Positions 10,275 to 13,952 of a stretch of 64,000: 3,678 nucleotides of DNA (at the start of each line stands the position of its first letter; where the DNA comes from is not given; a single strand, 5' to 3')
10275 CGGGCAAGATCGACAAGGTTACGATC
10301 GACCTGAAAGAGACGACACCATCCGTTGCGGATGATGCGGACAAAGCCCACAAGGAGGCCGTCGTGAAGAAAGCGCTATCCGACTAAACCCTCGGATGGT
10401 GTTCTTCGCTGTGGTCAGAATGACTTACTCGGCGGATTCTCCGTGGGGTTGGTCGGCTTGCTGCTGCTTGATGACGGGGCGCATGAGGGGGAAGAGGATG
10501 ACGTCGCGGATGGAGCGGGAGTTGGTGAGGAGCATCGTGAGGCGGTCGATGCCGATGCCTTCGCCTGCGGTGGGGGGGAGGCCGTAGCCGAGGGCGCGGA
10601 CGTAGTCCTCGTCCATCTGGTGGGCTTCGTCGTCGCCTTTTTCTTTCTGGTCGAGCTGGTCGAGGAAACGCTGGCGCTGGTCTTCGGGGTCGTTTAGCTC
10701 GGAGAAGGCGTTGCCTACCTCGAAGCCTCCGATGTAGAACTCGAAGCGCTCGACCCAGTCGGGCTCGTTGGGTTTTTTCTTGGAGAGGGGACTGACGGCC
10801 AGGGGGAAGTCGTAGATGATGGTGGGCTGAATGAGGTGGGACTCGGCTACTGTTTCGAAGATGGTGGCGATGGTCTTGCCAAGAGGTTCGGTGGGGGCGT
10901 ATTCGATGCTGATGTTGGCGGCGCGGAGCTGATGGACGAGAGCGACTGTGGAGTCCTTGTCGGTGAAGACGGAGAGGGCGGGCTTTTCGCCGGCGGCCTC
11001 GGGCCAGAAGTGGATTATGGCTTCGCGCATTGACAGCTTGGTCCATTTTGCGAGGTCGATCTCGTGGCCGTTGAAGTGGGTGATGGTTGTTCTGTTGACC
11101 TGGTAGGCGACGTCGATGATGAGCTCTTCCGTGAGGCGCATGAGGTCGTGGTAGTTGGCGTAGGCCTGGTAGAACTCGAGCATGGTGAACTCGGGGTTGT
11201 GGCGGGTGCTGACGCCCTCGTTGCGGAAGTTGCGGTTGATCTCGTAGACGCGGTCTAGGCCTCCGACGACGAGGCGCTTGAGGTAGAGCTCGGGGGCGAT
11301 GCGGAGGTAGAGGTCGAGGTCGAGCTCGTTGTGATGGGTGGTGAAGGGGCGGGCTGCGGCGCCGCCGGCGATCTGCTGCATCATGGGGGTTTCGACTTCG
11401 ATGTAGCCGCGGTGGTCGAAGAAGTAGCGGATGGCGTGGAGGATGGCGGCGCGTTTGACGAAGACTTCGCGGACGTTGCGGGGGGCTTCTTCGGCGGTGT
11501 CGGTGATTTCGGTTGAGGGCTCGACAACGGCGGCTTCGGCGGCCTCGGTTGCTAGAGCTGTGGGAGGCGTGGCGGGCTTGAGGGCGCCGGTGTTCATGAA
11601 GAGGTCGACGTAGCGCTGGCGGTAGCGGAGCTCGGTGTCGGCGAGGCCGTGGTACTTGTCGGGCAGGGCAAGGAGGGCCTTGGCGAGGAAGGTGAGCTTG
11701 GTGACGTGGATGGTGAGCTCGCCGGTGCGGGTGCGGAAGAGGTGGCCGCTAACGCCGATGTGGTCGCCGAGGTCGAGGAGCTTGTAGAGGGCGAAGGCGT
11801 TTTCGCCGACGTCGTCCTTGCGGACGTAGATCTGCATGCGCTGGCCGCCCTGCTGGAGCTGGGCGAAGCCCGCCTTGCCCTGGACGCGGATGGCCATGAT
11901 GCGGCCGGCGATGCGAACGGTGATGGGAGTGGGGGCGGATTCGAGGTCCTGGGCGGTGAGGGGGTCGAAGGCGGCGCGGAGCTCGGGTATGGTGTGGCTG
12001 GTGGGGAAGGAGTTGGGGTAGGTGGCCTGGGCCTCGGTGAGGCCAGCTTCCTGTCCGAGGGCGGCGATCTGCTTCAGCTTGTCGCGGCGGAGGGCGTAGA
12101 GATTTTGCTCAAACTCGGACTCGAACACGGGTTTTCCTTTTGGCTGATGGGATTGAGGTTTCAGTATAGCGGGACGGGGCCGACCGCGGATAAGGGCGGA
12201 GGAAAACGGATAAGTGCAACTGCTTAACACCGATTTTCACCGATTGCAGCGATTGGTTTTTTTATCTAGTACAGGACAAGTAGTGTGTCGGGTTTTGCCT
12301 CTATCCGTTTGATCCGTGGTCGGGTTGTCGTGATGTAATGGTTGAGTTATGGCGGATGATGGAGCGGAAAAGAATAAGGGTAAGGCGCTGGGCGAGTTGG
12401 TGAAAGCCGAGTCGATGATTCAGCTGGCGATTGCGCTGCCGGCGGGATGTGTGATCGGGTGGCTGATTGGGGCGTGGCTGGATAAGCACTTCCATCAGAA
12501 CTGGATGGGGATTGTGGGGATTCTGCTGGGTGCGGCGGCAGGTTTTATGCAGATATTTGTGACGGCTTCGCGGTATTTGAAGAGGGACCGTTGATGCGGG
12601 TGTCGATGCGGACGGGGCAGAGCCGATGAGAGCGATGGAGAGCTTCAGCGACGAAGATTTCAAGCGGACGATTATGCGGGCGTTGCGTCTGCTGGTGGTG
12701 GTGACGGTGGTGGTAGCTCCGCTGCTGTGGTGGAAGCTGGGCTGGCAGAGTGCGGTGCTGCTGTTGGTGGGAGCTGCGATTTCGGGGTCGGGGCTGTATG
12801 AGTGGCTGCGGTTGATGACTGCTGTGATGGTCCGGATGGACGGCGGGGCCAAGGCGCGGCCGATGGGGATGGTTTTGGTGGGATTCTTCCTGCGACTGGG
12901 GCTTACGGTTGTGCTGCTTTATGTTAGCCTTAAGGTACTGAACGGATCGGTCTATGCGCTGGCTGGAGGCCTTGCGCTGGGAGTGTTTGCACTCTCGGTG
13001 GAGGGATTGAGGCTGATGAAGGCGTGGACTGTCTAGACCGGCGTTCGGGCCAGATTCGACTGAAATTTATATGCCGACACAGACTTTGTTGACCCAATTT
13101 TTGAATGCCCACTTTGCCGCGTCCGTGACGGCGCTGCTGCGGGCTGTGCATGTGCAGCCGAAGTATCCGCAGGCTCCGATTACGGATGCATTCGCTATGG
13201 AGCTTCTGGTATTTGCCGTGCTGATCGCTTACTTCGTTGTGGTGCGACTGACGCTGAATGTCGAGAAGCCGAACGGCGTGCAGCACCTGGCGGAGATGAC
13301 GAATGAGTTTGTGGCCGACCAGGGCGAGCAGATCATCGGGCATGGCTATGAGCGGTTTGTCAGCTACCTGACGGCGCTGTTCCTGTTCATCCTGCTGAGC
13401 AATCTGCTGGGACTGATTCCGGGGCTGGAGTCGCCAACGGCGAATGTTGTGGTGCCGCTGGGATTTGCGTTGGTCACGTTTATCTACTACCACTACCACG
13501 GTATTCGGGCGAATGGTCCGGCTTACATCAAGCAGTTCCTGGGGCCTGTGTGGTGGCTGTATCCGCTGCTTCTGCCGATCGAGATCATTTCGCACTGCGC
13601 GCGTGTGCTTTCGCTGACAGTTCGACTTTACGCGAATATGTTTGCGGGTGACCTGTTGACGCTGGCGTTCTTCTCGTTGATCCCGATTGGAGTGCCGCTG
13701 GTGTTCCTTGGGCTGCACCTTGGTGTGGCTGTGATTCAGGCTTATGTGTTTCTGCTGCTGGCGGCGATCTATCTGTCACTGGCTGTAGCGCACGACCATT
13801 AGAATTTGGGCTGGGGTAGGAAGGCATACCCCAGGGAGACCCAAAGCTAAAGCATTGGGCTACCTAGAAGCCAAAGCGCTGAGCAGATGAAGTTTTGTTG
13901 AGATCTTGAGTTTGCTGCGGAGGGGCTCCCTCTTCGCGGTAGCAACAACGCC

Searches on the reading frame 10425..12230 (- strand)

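Call 68: search_protein_families(library=pfam, proteins=[window:10425-12230:-], max_evalue=0.00001)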
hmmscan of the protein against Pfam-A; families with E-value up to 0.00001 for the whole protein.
window:10425-12230:- (601 aa): 2 families
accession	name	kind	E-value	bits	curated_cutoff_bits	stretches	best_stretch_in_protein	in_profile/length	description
PF00152.25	tRNA-synt_2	-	5e-84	282.4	25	1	252-583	17-307/308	tRNA synthetases class II (D, K and N)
PF01336.31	tRNA_anti-codon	-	2.1e-15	56.8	27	1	105-180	1-73/75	OB-fold nucleic acid binding domain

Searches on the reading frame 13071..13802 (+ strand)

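Call 86: search_protein_families(library=pfam, proteins=[window:13071-13802:+], max_evalue=0.00001)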
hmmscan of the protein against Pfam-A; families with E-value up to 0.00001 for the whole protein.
window:13071-13802:+ (243 aa): 1 family
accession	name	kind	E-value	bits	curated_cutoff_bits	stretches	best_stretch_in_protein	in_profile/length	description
PF00119.25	ATP-synt_A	-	4.7e-51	174.2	33.9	1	44-236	4-217/217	ATP synthase A chain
